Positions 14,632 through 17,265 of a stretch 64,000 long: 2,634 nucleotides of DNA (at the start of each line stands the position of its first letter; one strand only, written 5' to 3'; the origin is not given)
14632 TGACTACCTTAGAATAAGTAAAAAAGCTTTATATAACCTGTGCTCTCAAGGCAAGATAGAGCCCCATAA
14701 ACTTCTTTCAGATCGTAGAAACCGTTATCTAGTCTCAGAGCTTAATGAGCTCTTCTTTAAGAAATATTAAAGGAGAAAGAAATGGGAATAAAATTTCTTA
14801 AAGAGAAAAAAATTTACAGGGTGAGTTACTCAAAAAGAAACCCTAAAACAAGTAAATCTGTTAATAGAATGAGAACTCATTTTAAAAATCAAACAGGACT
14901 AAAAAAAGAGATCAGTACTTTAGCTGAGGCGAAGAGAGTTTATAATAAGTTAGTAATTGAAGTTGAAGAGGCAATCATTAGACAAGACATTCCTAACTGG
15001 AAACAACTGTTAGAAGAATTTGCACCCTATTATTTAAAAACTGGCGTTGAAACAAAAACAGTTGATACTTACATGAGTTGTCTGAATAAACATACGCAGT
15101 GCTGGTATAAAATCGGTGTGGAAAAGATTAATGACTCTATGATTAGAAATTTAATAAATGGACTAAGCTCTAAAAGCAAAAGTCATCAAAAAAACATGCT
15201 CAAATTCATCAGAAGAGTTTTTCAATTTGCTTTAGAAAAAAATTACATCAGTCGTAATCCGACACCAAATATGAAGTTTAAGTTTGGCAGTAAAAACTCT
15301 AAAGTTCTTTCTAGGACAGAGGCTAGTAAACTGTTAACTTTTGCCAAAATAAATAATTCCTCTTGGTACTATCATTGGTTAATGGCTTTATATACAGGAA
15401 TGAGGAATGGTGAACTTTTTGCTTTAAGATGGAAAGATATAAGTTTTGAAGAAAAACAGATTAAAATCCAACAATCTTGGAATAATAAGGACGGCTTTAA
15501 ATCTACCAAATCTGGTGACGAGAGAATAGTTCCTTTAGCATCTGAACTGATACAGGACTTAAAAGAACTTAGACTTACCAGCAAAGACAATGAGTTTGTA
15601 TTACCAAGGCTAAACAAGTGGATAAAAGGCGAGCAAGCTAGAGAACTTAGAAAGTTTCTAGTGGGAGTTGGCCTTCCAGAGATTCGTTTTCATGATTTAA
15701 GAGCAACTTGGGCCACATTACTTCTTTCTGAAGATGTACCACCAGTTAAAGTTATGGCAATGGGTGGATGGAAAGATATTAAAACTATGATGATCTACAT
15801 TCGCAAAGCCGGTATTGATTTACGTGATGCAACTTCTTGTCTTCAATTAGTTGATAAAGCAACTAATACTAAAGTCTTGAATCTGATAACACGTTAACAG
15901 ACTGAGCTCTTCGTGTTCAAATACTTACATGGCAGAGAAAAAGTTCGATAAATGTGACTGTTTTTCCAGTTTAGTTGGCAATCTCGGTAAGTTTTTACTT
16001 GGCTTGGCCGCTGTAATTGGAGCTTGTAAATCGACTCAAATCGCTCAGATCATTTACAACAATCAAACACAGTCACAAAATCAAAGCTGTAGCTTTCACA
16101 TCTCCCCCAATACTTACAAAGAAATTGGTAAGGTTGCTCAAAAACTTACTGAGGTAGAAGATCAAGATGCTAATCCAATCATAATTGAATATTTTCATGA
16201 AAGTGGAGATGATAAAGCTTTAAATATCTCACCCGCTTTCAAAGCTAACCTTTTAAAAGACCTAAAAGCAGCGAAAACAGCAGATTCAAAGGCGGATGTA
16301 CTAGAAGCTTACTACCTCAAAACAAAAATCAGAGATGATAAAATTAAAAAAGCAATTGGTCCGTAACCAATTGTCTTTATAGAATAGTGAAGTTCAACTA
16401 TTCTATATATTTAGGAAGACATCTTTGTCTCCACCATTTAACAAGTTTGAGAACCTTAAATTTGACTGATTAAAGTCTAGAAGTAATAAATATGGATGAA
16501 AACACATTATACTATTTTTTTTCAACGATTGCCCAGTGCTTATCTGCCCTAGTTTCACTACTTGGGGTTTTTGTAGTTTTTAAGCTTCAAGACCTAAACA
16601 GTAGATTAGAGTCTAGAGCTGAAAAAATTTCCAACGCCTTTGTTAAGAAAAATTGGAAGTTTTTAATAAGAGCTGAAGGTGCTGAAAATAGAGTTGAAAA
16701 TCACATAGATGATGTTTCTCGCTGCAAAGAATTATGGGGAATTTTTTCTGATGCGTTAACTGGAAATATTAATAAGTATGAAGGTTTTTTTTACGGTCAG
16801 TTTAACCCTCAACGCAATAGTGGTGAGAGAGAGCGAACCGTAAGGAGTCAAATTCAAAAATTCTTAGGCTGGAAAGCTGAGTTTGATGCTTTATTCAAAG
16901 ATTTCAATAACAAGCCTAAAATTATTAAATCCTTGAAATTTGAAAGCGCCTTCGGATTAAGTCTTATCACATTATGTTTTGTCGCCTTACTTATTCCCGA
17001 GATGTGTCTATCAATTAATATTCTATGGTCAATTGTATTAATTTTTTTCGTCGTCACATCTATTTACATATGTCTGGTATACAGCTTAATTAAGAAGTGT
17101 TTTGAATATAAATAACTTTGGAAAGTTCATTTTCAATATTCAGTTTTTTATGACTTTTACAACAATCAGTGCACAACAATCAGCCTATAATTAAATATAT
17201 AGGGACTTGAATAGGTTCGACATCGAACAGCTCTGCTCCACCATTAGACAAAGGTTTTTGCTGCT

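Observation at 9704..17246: Tandem integrative elements inserted in the 3' end of the tmRNA gene (three att copies)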

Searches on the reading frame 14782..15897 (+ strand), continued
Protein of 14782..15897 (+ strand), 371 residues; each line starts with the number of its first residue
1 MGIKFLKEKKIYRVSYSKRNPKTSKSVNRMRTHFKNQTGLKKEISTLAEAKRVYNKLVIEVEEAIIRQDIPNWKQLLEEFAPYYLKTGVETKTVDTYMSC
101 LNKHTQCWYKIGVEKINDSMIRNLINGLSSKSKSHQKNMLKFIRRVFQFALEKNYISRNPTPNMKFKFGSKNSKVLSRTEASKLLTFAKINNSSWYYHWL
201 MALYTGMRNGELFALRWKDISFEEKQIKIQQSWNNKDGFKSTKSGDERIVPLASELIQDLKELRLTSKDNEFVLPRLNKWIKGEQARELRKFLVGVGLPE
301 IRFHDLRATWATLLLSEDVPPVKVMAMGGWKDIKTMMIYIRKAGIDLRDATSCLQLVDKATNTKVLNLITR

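Call 66: find_related_loci(query=A1, collection=viral_contigs, flank=10000)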
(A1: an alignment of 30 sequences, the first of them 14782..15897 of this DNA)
Query A1 (371 aa) in viral_contigs; peptide patterns used: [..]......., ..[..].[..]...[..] (x = any residue, [..] = any of these).
21 stretches matched a pattern; 10 encode a relative of the query (tblastn E <= 1e-3); 10 distinct loci.
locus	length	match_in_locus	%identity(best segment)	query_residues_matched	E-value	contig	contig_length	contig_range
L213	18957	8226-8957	24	96-341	1e-15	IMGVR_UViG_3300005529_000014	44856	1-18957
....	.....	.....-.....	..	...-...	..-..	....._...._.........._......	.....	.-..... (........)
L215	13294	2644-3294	26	146-367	2e-12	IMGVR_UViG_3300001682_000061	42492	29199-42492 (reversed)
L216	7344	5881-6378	30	195-345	8e-12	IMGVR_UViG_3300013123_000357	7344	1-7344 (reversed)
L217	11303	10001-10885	25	59-316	1e-10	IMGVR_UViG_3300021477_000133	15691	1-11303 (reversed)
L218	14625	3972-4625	24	103-330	4e-10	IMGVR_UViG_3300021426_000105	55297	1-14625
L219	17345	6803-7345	28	199-341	3e-7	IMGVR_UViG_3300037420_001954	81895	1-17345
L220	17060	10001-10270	32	137-219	7e-4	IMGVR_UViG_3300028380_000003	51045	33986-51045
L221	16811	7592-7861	32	137-219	7e-4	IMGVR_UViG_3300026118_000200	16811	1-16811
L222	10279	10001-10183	41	202-262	1e-3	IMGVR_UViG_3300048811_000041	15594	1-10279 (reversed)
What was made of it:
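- On Prophage or phage satellite (P4/PICI-like): No close relative in IMG/VR (call 66).
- No close relative of the integrase in IMG/VR (call 66).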

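Call 67: search_solved_structures(query=window:14782-15897:+, max_evalue=0.001)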
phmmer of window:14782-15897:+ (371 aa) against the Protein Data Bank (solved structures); distinct sequences matched with E-value up to 0.001: 4.
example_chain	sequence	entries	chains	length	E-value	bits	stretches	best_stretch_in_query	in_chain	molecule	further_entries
4a8e_A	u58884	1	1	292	2.4e-05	26.9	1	76-359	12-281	PROBABLE TYROSINE RECOMBINASE XERC-LIKE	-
5hxy_A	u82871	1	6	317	3.5e-05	26.4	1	122-341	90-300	Tyrosine recombinase XerA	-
1a0p_A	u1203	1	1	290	9.8e-05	25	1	135-347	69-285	SITE-SPECIFIC RECOMBINASE XERD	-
1z19_A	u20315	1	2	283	0.00093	21.7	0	78-221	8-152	Integrase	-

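Call 89: predict_structure(alignment_id=A1)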
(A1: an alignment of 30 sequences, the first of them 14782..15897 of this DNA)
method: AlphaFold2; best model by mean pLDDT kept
length: 371 residues; sequences in the alignment: 30
mean_pLDDT: 84.6   pTM: 0.53
mean pLDDT of the five models: 84.6, 83.5, 82.7, 81.3, 80.7
residues with pLDDT >= 90: 179; 70-90: 143; 50-70: 33; < 50: 16
segments of 3 or more residues with pLDDT < 50: 361-371
pLDDT, mean of each block of 10 residues (from residue 1): 89 91 83 88 93 91 78 94 90 90 93 93 92 89 95 89 75 76 93 94 92 93 92 86 71 89 85 89 87 91 89 84 84 72 57 53 45 39
secondary structure, 60 per line:
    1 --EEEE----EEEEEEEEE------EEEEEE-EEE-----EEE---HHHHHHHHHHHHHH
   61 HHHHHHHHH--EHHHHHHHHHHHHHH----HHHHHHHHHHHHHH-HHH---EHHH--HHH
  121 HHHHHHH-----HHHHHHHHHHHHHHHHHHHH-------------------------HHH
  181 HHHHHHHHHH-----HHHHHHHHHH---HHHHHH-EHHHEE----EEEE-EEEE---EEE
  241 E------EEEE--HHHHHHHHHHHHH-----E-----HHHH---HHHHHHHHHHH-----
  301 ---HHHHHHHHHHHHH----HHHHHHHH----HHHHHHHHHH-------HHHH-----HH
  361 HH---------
elements in order: E3-6 E11-19 E26-31 E33-35 E41-43 H47-69 H73-86 H91-104 H118-127 H133-152 H178-190 H196-205 H209-214 E226-229 E231-234 E238-241 E248-251 H254-266 H278-281 H285-295 H304-316 H321-328 H333-342 H350-353 H359-362

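Call 91: fold_search(model_id=the predicted structure, library=pdb)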
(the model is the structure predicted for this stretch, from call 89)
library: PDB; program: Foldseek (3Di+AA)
matches with E <= 10: 176; with E <= 0.001: 73
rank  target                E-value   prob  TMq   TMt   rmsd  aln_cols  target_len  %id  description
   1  6en2_A                1.5e-11  1.00  0.53  0.61   6.0       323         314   17  Structure of the Tn1549 transposon Integrase (aa 82-397, R225K) in complex with a circular intermediate DNA (CI6b-DNA) (released 2018-04-04)
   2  5hxy_C                1.7e-11  1.00  0.39  0.51  12.8       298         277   23  Crystal structure of XerA recombinase (released 2017-02-01)
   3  6emy_A                1.8e-11  1.00  0.57  0.66   5.3       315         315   17  Structure of the Tn1549 transposon Integrase (aa 82-397, Y379F) in complex with transposon right end DNA (released 2018-04-04)
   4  1z1b_B                1.9e-11  1.00  0.58  0.61   7.2       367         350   17  Crystal structure of a lambda integrase dimer bound to a COC' core site (released 2005-06-28)
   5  1z1g_A                2.2e-11  1.00  0.58  0.61   8.6       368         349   16  Crystal structure of a lambda integrase tetramer bound to a Holliday junction (released 2005-06-28)
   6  6en0_A                2.6e-11  1.00  0.56  0.67   4.6       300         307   18  Structure of the Tn1549 transposon Integrase (aa 82-397) in complex with circular intermediate DNA (CI5-DNA) (released 2018-04-04)
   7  1z1b_A                2.8e-11  1.00  0.56  0.59   8.9       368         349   16  Crystal structure of a lambda integrase dimer bound to a COC' core site (released 2005-06-28)
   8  5hxy_A                2.9e-11  1.00  0.40  0.52  12.6       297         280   23  Crystal structure of XerA recombinase (released 2017-02-01)
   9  5hxy_D                4.8e-11  1.00  0.39  0.52  13.1       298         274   23  Crystal structure of XerA recombinase (released 2017-02-01)
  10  5hxy_B                7.8e-11  1.00  0.38  0.50  12.8       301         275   23  Crystal structure of XerA recombinase (released 2017-02-01)
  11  6emz_A                1.1e-10  1.00  0.54  0.62   5.9       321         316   17  Structure of the Tn1549 transposon Integrase (aa 82-397, R225K) in complex with circular intermediate DNA (CI5-DNA) (released 2018-04-04)
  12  6emy_B                1.7e-10  1.00  0.54  0.62   5.9       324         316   16  Structure of the Tn1549 transposon Integrase (aa 82-397, Y379F) in complex with transposon right end DNA (released 2018-04-04)
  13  5hxy_F                3.5e-10  1.00  0.38  0.52  12.6       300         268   23  Crystal structure of XerA recombinase (released 2017-02-01)
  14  1z1g_B                4.6e-10  1.00  0.57  0.62   7.1       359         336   17  Crystal structure of a lambda integrase tetramer bound to a Holliday junction (released 2005-06-28)
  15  2a3v_A                4.6e-10  1.00  0.44  0.51   8.0       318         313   20  Structural basis for broad DNA-specificity in integron recombination (released 2006-05-02)
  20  5j0n_G                2.8e-09  1.00  0.53  0.57   8.3       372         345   17  Lambda excision HJ intermediate (released 2017-02-08)
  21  5j0n_F                3.8e-09  1.00  0.56  0.58  11.6       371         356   17  Lambda excision HJ intermediate (released 2017-02-08)
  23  5j0n_E                4.5e-09  1.00  0.52  0.68   4.5       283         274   17  Lambda excision HJ intermediate (released 2017-02-08)
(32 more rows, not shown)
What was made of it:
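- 14782..15897 (+): Tyrosine integrase with three lambda-Int-like domains and an intact catalytic set. AlphaFold model pLDDT 84.6, aligned over 367-372 columns to full-length lambda Int entries 1z1b, 1z1g and 5j0n (calls 89, 91).
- On tDNA-integrated genomic island (Islander-type): Lambda-Int-like fold (call 91).
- On Lambda-type heterobivalent integrase system: The model has a beta-sheet plus helix N-domain (residues 3-69, pLDDT about 83-93) and aligns full length to lambda Int (calls 89, 91).
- Closest known: Bacteriophage lambda Int/Xis/attP. Same: The integrase has three domains and its model aligns full length to lambda Int (calls 89, 91).
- The model has an N-terminal beta-sheet plus helix and aligns full length to lambda Int (calls 89, 91).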

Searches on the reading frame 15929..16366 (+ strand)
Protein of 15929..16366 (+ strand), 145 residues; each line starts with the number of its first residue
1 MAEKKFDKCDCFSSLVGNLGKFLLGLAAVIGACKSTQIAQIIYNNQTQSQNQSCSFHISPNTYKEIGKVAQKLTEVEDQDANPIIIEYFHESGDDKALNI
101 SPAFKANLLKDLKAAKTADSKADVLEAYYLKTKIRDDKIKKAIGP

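Call 10: search_protein_families(library=pfam, proteins=[window:15929-16366:+], max_evalue=0.01)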
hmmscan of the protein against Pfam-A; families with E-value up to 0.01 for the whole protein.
window:15929-16366:+ (145 aa): 0 families

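Call 28: search_protein_families(library=padloc, proteins=[window:15929-16366:+], max_evalue=0.01)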
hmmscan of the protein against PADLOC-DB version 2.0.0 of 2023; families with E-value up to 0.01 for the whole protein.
window:15929-16366:+ (145 aa): 0 families

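Call 29: search_protein_families(library=phrogs, proteins=[window:15929-16366:+], max_evalue=0.01)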
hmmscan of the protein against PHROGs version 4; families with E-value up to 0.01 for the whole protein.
window:15929-16366:+ (145 aa): 0 families

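Call 65: search_protein_families(library=ncbifam, proteins=[window:15929-16366:+], max_evalue=0.01)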
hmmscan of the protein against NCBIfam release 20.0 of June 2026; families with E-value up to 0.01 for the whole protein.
window:15929-16366:+ (145 aa): 0 families

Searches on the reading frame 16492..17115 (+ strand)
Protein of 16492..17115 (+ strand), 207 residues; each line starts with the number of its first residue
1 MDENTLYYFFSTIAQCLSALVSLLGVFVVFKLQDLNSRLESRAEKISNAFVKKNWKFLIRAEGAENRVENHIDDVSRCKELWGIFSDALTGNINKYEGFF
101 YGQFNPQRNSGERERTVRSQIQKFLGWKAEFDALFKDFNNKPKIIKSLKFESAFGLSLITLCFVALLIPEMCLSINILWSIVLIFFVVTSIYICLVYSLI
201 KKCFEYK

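Call 11: search_protein_families(library=pfam, proteins=[window:16492-17115:+], max_evalue=0.01)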
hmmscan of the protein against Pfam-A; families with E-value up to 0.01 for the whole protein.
window:16492-17115:+ (207 aa): 0 families

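Call 16: find_encoding_contigs(protein=window:16492-17115:+, flank=10000, max_places=10)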
Protein window:16492-17115:+ (207 aa): 1 contig read that carries it; 1 place shown.
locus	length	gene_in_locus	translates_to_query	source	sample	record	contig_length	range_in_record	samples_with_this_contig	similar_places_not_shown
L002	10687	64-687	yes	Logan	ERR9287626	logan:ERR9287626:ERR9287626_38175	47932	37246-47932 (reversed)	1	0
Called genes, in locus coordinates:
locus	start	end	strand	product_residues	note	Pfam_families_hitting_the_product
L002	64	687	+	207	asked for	-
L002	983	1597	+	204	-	PF13302:Acetyltransf_3, PF13420:Acetyltransf_4 (weak), PF00583:Acetyltransf_1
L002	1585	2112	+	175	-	PF00583:Acetyltransf_1, PF13673:Acetyltransf_10 (weak), PF13508:Acetyltransf_7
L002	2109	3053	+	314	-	PF01636:APH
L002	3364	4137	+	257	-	PF00106:adh_short, PF01370:Epimerase (weak), PF08659:KR (weak), PF13561:adh_short_C2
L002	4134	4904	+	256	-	PF14499:DUF4437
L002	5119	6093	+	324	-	PF02195:ParB_N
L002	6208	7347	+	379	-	PF13173:AAA_14, PF13401:AAA_22 (faint), PF13635:DUF4143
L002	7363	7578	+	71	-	PF09905:VF530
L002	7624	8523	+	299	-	PF00246:Peptidase_M14 (weak), PF24827:AstE_AspA_cat (weak)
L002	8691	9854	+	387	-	-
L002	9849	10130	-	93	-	PF13560:HTH_31 (weak), PF12844:HTH_19, PF13443:HTH_26 (weak), PF01381:HTH_3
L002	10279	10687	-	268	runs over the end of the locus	PF04402:SIMPL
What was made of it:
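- On Cis-mobilizable element (CIME), for E2: Contig _38175 runs through copy 3 without a break (call 16).
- There is no graph branch at copy 3 (call 16). There is no polymorphism at copy 3 in ERR9287626 (call 16).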

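Call 28: search_protein_families(library=padloc, proteins=[window:16492-17115:+], max_evalue=0.01)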
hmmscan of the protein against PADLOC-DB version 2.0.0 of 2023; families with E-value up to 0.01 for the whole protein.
window:16492-17115:+ (207 aa): 0 families

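Call 29: search_protein_families(library=phrogs, proteins=[window:16492-17115:+], max_evalue=0.01)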
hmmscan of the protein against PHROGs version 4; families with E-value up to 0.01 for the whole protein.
window:16492-17115:+ (207 aa): 0 families

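Call 31: find_homologous_proteins(query=window:16492-17115:+)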
Query window:16492-17115:+ (207 aa): 1 proteins with E <= 0.001 among 174 candidates.
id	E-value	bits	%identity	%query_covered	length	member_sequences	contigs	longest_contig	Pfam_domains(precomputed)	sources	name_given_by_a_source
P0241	2.1e-132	457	100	100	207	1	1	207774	-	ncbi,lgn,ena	-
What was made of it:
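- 16439..17235 (+): E2, a 0.8-kb att-bounded segment without a recombinase. It has one ORFan gene (16492-17115, 207 aa, hydrophobic N- and C-terminal stretches read from the sequence) and a direct repeat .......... x2 (17160, 17174) 53-76 nt before copy 3. The ORF's only match among 5.8 billion proteins is itself (call 31).
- Its single gene is an ORFan, as expected of mobile cargo (call 31).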
